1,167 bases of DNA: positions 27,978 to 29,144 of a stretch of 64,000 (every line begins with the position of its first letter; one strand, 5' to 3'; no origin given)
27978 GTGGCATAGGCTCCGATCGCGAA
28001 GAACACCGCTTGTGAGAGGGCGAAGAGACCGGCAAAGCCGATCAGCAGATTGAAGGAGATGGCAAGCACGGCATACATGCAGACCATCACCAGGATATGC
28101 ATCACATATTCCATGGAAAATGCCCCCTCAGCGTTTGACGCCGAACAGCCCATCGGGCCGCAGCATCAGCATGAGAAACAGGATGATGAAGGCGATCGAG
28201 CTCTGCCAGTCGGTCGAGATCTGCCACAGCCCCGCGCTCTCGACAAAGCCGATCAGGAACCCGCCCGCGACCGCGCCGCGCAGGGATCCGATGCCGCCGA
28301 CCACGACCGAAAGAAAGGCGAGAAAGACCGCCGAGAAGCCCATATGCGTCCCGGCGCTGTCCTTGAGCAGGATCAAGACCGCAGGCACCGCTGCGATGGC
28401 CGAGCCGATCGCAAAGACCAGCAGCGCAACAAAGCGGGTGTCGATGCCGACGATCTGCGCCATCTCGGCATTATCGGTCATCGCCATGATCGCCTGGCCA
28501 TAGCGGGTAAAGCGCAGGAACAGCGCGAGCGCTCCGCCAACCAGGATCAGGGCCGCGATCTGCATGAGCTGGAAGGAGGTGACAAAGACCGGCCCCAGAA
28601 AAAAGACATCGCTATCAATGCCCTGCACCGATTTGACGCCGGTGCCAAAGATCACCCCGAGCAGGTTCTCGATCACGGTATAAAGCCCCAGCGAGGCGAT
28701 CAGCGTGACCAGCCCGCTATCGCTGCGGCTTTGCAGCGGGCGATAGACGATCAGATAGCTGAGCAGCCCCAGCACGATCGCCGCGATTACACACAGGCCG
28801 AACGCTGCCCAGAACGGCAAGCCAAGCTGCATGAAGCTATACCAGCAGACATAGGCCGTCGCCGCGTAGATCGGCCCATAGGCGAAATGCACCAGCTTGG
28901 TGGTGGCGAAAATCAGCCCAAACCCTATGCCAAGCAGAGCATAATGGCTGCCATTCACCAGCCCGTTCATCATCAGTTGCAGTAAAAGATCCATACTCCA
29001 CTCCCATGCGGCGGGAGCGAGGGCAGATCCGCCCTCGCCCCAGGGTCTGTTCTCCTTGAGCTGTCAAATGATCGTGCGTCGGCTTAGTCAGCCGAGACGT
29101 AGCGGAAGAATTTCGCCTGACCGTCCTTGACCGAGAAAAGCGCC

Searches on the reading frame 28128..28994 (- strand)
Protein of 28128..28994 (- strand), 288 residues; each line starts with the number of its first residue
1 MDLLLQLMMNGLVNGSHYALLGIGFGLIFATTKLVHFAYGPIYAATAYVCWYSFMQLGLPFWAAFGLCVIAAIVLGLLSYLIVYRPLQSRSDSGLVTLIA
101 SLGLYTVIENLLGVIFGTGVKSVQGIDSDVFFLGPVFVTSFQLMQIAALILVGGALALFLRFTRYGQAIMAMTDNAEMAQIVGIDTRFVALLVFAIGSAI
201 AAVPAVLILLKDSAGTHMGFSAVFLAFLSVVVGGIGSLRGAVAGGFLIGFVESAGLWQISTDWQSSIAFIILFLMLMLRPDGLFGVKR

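Call 64: search_protein_families(library=pfam, proteins=[window:28128-28994:-])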
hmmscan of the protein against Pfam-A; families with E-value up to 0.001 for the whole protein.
window:28128-28994:- (288 aa): 1 family
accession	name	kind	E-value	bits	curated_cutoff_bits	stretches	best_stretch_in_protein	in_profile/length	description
PF02653.21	BPD_transp_2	-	1.2e-32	113.6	26.8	1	8-276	2-269/269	Branched-chain amino acid transport system / permease component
